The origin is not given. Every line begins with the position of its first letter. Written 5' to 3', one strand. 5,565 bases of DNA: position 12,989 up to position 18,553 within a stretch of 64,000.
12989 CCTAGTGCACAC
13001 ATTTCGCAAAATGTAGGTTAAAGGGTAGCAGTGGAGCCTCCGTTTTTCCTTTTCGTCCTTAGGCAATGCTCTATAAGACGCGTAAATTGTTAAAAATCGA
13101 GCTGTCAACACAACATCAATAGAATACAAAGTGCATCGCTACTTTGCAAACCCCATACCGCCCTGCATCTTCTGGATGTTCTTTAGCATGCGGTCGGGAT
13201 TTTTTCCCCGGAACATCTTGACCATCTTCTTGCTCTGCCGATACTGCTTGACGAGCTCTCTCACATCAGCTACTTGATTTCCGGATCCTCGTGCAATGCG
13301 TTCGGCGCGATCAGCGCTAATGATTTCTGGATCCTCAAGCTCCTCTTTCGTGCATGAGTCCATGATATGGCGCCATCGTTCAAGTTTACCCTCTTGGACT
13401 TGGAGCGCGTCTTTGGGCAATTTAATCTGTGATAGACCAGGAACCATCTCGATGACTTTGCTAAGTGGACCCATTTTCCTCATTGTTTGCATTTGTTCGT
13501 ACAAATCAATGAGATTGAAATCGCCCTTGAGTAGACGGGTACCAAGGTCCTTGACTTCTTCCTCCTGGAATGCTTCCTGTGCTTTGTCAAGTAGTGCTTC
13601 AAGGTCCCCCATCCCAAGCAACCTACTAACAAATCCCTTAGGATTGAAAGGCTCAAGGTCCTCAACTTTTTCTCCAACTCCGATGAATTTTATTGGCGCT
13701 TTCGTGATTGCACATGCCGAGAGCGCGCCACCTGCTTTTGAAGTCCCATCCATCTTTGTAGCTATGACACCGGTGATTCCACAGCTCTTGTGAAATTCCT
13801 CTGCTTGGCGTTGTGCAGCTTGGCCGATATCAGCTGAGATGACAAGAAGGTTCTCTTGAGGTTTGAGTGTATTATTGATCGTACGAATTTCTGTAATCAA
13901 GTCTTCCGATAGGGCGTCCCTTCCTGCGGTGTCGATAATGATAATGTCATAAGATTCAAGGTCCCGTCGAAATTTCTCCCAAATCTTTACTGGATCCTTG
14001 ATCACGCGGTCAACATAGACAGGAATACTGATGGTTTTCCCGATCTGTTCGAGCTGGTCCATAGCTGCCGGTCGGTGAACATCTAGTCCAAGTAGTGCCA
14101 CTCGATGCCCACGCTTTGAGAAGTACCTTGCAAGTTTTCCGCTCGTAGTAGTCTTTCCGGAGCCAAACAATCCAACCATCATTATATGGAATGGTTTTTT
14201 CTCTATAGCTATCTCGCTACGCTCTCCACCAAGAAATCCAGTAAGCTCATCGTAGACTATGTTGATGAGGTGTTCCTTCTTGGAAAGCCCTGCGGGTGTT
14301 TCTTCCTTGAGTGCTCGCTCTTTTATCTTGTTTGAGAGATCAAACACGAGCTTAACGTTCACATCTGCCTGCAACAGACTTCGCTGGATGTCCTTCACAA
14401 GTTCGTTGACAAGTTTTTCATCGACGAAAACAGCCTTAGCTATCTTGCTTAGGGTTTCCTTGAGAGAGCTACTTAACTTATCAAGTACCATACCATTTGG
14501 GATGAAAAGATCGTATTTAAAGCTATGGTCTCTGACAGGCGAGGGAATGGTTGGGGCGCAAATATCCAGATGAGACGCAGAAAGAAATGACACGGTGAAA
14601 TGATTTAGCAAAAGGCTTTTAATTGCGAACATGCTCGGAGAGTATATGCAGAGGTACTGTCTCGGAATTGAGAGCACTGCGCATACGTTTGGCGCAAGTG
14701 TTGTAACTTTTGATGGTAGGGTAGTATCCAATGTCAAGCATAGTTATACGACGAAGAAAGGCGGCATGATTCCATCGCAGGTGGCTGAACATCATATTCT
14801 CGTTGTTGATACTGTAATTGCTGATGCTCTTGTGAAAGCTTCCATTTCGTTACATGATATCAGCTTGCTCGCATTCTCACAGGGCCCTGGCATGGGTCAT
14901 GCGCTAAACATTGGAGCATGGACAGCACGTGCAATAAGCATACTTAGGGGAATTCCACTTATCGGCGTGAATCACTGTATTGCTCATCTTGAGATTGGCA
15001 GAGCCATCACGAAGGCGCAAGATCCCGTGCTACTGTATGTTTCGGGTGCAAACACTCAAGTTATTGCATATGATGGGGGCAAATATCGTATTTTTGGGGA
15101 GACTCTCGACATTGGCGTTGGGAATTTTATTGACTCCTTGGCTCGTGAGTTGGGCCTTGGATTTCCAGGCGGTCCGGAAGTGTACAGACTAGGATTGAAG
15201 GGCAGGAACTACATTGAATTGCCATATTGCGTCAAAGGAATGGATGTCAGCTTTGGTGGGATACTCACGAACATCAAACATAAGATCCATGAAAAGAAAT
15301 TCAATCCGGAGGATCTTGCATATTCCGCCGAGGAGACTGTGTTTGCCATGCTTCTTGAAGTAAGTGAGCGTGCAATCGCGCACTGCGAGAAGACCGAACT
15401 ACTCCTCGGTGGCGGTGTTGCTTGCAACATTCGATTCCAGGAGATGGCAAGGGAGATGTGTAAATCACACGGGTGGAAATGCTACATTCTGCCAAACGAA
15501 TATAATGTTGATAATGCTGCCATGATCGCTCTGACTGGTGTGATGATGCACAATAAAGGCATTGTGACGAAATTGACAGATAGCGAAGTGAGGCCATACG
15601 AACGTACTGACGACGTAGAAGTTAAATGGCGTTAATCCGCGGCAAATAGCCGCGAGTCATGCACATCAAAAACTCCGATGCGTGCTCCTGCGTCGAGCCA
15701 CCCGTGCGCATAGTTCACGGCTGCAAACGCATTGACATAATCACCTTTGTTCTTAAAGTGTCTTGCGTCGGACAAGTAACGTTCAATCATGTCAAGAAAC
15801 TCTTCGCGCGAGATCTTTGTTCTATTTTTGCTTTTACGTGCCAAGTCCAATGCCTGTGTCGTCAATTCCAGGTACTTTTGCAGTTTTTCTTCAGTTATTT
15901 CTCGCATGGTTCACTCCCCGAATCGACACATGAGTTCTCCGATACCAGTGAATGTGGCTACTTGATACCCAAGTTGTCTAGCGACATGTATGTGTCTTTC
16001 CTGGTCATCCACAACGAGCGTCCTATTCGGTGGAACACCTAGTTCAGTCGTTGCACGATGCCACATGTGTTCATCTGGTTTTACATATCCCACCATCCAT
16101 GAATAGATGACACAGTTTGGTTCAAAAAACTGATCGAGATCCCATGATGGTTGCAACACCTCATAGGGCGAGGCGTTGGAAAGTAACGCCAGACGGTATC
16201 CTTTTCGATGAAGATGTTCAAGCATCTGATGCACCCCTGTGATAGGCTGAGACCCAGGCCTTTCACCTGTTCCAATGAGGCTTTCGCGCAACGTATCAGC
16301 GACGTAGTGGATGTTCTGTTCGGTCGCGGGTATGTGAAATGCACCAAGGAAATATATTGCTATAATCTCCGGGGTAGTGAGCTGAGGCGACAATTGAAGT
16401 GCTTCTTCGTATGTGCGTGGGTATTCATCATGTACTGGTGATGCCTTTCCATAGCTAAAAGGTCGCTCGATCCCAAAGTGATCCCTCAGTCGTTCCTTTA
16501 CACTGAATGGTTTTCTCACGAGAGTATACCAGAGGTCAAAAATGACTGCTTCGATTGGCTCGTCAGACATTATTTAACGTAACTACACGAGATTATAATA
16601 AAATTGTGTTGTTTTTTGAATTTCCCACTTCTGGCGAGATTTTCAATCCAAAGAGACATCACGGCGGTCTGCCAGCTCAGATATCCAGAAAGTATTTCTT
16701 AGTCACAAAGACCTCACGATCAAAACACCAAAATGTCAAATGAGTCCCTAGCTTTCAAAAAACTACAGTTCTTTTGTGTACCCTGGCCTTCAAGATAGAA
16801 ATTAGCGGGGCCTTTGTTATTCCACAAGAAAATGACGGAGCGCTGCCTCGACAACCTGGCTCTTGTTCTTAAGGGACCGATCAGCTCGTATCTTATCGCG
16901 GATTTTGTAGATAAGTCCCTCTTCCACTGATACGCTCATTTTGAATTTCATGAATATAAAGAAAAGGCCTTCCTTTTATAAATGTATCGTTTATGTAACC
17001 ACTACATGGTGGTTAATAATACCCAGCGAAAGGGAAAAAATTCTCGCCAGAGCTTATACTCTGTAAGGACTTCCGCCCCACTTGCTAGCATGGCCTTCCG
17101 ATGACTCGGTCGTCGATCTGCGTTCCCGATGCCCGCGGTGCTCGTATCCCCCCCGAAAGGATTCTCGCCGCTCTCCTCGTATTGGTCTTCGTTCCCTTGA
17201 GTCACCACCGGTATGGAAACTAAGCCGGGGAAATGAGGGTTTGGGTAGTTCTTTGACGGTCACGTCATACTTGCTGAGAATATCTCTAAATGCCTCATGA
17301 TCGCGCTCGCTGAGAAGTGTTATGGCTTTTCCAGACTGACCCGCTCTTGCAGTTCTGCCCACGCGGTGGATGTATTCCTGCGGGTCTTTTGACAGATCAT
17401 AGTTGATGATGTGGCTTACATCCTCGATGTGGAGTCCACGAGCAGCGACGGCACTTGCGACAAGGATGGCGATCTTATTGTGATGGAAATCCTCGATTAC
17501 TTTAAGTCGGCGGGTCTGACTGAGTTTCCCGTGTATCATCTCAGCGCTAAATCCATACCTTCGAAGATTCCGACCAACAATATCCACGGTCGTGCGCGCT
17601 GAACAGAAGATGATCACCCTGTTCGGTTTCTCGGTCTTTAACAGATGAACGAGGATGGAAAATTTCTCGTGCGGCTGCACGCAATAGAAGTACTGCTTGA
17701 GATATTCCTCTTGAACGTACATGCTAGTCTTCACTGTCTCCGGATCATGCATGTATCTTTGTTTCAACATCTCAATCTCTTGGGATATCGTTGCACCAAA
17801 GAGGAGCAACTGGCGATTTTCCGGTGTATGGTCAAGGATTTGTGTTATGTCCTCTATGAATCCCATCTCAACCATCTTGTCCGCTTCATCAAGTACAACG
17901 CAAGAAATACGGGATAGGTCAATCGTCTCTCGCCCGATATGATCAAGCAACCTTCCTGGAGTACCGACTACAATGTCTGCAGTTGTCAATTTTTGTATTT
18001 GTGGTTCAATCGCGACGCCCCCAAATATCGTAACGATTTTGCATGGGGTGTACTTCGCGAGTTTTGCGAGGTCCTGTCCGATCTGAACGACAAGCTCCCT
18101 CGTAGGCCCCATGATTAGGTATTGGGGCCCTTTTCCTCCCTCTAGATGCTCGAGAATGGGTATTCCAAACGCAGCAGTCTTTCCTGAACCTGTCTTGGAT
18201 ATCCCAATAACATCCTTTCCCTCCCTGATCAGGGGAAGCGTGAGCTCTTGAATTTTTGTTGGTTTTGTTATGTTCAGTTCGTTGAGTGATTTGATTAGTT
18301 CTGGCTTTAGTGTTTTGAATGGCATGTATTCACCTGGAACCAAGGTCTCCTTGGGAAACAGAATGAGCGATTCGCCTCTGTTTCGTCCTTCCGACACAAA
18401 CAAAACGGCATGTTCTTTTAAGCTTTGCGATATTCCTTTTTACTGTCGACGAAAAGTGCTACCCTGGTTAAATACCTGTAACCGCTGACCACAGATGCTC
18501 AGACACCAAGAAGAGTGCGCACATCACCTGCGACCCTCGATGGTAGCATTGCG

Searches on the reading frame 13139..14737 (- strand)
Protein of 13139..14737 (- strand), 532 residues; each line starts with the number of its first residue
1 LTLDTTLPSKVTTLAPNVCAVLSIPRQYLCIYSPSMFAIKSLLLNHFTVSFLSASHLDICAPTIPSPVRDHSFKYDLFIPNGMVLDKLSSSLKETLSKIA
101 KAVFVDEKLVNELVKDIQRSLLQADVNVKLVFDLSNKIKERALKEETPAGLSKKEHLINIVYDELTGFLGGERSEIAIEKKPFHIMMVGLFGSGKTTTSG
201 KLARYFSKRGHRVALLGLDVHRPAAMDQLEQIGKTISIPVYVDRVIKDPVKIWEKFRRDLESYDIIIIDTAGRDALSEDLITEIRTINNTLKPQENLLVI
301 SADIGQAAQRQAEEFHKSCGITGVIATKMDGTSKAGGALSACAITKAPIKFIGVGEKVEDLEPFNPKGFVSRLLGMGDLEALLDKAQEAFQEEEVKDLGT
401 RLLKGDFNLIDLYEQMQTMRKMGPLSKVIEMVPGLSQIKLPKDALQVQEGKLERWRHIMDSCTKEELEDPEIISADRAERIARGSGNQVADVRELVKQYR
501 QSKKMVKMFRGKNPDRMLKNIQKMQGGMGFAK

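Call 70: search_protein_families(library=pfam, proteins=[window:13139-14737:-], max_evalue=0.0001)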
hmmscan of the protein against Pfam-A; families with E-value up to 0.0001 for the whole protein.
window:13139-14737:- (532 aa): 4 families
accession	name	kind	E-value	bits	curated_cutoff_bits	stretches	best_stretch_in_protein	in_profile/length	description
PF00448.28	SRP54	-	3.4e-65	219.8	22.7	1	183-375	2-196/196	SRP54-type protein, GTPase domain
PF02978.25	SRP_SPB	-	3e-30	104.9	27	1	407-506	2-91/91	Signal peptide binding domain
PF02881.24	SRP54_N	-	1.2e-15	57.9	22.4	1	88-165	1-75/75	SRP54-type protein, helical bundle domain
PF01656.29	CbiA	-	2.3e-08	34.5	25.4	1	192-334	9-88/125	CobQ/CobB/MinD/ParA nucleotide binding domain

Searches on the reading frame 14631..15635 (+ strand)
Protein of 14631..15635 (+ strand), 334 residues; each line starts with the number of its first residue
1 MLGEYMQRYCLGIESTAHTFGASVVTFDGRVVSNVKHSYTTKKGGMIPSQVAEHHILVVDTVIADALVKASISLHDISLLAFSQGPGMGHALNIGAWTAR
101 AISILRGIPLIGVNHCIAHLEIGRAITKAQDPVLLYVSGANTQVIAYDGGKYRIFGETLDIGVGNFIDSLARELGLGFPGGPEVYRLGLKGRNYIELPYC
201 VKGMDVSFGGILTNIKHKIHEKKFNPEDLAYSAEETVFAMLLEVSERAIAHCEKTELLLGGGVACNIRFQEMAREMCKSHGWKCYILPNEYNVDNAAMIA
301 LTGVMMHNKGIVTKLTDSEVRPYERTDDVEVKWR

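Call 70: search_protein_families(library=pfam, proteins=[window:14631-15635:+], max_evalue=0.0001)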
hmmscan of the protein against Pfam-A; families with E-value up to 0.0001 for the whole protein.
window:14631-15635:+ (334 aa): 2 families
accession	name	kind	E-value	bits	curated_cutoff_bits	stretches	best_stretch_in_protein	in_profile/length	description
PF00814.31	TsaD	-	4.5e-72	243.4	24.8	1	31-300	2-263/264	tRNA N6-adenosine threonylcarbamoyltransferase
PF22521.2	HypF_C_2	-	4e-05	23.9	27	1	205-286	146-226/241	Carbamoyltransferase, Kae1-like Domain, second subdomain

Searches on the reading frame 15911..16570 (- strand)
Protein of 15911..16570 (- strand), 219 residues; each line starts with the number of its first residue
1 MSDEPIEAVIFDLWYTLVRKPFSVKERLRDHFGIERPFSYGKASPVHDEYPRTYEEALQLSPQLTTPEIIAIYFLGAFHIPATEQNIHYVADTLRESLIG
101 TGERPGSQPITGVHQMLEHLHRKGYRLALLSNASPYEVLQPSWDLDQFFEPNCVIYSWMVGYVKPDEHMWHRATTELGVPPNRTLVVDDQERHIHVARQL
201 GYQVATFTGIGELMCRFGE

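Call 70: search_protein_families(library=pfam, proteins=[window:15911-16570:-], max_evalue=0.0001)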
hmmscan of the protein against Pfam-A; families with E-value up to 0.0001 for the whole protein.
window:15911-16570:- (219 aa): 2 families
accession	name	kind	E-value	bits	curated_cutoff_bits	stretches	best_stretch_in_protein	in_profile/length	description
PF00702.32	Hydrolase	-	3.6e-11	44.3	26.4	1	106-201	96-191/191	haloacid dehalogenase-like hydrolase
PF13419.12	HAD_2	-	3.9e-11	43.8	23.8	1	98-205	69-176/178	Haloacid dehalogenase-like hydrolase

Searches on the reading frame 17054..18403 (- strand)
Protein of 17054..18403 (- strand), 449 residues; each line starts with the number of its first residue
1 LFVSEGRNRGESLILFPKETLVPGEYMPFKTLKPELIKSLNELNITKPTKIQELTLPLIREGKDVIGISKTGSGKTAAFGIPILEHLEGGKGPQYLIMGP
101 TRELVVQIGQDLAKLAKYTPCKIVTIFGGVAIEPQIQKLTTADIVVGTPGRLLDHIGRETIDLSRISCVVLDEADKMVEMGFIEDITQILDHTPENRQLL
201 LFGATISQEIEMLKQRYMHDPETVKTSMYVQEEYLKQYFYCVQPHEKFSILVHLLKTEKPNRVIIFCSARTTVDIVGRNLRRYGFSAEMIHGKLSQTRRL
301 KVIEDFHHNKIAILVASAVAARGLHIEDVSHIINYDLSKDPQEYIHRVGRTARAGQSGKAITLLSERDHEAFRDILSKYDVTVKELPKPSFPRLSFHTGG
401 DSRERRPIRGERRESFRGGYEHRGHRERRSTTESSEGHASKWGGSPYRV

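Call 70: search_protein_families(library=pfam, proteins=[window:17054-18403:-], max_evalue=0.0001)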
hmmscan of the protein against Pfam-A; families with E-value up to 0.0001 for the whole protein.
window:17054-18403:- (449 aa): 3 families
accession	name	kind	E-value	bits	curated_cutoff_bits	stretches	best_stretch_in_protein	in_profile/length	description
PF00270.35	DEAD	-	3.7e-48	163.9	26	1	49-212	1-166/167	DEAD/DEAH box helicase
PF00271.37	Helicase_C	-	1.7e-31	109.1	23.5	1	246-355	1-110/110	Helicase conserved C-terminal domain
PF04851.21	ResIII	-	5.7e-06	26.8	22.5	1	61-206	22-162/164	Type III restriction enzyme, res subunit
